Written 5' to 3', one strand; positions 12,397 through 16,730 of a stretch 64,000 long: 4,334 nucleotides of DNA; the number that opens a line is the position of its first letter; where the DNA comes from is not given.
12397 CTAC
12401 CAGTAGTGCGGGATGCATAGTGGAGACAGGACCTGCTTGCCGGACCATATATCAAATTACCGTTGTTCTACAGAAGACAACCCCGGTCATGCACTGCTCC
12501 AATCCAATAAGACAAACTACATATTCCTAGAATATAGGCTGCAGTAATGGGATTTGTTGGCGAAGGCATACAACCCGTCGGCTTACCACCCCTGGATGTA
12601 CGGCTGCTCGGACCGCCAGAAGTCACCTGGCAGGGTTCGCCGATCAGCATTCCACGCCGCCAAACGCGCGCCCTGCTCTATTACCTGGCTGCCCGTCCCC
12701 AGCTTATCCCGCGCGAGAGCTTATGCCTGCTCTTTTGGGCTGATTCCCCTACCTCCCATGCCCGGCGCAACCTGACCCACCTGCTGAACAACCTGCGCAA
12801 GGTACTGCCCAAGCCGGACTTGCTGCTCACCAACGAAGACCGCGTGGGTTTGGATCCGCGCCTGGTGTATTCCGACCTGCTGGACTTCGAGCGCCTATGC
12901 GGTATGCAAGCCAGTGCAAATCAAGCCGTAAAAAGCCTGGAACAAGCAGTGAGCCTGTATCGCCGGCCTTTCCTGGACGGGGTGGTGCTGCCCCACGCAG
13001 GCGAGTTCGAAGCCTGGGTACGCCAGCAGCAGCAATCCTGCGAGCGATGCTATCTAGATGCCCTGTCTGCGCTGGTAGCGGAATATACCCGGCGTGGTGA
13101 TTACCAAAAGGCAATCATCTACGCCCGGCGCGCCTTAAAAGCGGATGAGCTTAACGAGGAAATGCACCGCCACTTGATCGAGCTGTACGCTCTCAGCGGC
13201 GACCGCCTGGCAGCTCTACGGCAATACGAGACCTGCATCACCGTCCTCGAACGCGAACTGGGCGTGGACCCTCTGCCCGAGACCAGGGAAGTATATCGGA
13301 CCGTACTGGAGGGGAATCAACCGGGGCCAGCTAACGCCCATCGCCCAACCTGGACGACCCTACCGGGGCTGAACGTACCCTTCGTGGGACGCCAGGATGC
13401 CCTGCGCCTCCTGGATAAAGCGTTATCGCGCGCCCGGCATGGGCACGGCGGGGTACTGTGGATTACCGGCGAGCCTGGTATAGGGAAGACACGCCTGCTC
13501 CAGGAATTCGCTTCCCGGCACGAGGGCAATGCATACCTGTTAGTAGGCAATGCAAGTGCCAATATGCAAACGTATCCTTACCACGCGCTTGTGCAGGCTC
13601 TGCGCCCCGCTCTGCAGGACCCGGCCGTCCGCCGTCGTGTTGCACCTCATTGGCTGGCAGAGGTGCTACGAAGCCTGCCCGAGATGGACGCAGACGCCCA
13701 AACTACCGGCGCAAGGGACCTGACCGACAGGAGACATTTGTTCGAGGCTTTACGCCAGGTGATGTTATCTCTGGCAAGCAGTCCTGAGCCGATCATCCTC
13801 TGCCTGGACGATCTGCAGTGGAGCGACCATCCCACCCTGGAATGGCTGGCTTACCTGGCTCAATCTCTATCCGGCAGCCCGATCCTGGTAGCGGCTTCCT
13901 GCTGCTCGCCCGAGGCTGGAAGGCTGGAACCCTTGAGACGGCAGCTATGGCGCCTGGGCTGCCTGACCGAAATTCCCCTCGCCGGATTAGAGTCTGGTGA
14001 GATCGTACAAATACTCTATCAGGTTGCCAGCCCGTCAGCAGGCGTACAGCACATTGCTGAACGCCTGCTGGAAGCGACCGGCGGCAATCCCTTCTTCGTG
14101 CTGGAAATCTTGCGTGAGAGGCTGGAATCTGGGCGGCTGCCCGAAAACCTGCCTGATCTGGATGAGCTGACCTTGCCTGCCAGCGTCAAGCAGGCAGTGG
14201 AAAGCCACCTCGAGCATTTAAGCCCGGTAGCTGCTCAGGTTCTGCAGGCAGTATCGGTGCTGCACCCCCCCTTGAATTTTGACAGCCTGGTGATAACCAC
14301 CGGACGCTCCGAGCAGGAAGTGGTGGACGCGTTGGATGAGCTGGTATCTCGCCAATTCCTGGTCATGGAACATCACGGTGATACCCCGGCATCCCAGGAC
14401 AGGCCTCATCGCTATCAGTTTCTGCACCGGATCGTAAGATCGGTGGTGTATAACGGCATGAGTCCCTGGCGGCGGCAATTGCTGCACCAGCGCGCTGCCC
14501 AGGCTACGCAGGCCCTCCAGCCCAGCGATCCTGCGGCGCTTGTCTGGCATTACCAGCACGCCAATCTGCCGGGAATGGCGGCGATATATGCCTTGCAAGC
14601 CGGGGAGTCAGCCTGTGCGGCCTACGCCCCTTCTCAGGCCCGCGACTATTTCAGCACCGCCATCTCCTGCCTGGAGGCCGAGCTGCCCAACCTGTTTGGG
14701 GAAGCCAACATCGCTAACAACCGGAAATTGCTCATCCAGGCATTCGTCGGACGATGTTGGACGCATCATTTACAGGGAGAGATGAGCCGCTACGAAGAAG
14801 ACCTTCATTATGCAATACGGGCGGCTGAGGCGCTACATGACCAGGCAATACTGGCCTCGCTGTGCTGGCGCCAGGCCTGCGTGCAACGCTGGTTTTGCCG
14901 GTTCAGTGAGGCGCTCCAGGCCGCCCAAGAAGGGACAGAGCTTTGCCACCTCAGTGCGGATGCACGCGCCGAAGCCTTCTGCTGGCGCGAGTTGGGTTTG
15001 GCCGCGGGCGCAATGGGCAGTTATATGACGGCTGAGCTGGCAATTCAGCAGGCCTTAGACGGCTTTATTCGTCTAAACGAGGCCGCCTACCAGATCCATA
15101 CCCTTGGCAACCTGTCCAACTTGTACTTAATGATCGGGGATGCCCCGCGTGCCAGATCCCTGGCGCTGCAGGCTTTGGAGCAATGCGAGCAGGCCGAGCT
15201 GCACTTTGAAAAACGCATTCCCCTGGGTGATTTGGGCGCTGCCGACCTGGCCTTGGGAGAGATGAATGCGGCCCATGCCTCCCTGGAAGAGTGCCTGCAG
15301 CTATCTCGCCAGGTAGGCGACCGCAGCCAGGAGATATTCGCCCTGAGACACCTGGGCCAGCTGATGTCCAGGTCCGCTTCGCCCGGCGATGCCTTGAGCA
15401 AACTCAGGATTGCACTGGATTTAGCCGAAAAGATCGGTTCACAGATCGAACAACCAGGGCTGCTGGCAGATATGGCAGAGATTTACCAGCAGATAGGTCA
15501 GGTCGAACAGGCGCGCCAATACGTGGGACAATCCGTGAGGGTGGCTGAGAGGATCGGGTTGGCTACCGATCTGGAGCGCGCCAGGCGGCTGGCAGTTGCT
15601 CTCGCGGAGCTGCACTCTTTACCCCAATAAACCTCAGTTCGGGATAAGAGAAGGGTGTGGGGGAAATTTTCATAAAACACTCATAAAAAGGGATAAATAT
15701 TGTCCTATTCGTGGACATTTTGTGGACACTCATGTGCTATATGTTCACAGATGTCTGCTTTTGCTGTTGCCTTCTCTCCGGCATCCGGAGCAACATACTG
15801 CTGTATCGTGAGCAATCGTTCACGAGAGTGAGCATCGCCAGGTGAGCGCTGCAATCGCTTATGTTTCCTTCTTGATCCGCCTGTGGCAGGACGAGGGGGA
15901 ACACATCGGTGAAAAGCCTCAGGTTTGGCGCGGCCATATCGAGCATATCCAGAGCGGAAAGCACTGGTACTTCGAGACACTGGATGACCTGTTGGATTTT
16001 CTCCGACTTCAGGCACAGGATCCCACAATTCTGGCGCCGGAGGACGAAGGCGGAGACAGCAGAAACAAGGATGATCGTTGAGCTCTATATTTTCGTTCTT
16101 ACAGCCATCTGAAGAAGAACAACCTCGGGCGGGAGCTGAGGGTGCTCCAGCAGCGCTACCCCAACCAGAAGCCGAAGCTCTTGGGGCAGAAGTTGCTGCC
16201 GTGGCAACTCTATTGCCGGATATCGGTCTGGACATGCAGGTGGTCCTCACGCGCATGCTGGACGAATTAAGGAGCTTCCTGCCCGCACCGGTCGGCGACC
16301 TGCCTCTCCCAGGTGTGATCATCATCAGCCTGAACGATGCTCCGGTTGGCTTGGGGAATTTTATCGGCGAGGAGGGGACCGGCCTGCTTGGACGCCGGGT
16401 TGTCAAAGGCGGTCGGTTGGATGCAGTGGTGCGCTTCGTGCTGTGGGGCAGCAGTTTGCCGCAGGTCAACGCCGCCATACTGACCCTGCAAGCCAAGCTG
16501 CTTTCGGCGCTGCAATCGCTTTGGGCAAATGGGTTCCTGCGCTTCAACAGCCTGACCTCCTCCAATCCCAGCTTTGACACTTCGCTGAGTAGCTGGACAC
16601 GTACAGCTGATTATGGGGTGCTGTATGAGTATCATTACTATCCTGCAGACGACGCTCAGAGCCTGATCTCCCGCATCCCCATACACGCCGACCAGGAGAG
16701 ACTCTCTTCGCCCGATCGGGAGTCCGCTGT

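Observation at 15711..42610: Head-less ~27-kb single-strand operon for a contractile phage-tail-like machine with Mu/PBSX-type gene order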

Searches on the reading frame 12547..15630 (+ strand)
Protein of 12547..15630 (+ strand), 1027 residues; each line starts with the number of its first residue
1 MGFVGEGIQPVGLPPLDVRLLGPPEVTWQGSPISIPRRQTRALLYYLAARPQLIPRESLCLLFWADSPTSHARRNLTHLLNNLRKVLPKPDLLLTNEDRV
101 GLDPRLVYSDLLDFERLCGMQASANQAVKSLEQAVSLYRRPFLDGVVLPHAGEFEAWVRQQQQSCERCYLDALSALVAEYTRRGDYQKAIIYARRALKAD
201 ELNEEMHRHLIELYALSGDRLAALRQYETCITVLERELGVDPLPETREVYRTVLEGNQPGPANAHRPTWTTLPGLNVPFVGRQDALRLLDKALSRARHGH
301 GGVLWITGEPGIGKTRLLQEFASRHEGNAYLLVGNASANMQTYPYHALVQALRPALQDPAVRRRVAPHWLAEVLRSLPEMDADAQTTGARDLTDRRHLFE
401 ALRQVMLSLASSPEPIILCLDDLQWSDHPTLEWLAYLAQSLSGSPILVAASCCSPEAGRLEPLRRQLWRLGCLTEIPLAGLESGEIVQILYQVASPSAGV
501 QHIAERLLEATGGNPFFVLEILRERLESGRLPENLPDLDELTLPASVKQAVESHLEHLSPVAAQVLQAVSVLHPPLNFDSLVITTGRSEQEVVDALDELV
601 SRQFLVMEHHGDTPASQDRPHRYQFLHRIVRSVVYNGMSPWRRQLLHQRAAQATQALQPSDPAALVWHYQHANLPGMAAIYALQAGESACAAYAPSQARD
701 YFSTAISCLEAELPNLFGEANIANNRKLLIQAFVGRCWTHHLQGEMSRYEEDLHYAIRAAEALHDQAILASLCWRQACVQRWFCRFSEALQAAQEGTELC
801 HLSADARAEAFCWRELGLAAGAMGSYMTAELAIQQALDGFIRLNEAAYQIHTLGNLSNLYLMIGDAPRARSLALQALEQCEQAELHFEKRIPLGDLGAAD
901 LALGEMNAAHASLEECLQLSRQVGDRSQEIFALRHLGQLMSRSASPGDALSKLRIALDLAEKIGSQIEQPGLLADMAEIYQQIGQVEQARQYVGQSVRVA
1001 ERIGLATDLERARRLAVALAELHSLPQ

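Call 3: search_protein_families(library=pfam, proteins=[window:12547-15630:+], max_evalue=0.01)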
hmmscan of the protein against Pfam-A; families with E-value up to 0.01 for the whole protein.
window:12547-15630:+ (1027 aa): 12 families
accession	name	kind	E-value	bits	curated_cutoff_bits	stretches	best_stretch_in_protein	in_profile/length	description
PF13191.12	AAA_16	-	2.4e-26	93.6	32.6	1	278-448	1-166/167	AAA ATPase domain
PF03704.23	BTAD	-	2.5e-22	80.2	22.1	1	123-254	21-146/146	Bacterial transcriptional activator domain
PF13424.12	TPR_12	-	1.9e-14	54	30.1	2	894-962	7-77/77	Tetratricopeptide repeat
PF13401.12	AAA_22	-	1.4e-08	35.5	27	1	299-439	3-109/130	AAA domain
PF13374.12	TPR_10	-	2.6e-06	27.7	27.5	0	851-881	3-33/42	Tetratricopeptide repeat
PF24883.2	NPHP3_N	-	4e-06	27.5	24.8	1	299-439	20-148/164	Nephrocystin 3, N-terminal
PF25068.1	ARM_TT21_4th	-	5.8e-05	23.8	30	0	185-245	14-66/153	Tetratricopeptide repeat protein 21 forth ARM domain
PF13181.12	TPR_8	-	6.8e-05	23.2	25.7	0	179-201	10-32/34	Tetratricopeptide repeat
PF01637.24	ATPase_2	-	0.00018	21.8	33.2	1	279-424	1-120/225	ATPase domain predominantly from Archaea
PF07719.23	TPR_2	-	0.0023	18.3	27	0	180-201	11-32/34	Tetratricopeptide repeat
PF13428.12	TPR_14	-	0.0027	18.7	23.5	1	171-213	2-44/44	Tetratricopeptide repeat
PF05729.18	NACHT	-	0.0078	16.5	26.7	0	303-323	2-22/167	NACHT domain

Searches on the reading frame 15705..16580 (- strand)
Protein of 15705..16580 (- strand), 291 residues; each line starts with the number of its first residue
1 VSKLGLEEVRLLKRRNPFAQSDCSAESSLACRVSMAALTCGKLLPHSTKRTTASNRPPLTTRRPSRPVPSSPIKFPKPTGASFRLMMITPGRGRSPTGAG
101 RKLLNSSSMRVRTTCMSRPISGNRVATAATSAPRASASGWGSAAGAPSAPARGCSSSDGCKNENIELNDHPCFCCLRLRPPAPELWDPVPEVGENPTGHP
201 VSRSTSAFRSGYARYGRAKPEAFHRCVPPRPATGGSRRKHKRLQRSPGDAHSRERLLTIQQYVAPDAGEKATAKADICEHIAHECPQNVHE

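Call 7: search_protein_families(library=pfam, proteins=[window:15705-16580:-], max_evalue=0.001)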
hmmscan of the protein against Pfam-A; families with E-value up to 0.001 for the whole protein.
window:15705-16580:- (291 aa): 0 families

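Call 10: search_protein_families(library=phrogs, proteins=[window:15705-16580:-], max_evalue=0.01)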
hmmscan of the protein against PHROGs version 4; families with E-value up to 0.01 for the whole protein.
window:15705-16580:- (291 aa): 0 families

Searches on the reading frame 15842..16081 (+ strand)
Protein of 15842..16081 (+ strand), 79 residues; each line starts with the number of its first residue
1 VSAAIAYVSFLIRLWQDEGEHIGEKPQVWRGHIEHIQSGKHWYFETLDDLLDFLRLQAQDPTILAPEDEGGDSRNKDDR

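Call 34: search_protein_families(library=ncbifam, proteins=[window:15842-16081:+], max_evalue=0.01)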
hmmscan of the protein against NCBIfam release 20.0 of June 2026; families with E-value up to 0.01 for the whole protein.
window:15842-16081:+ (79 aa): 0 families
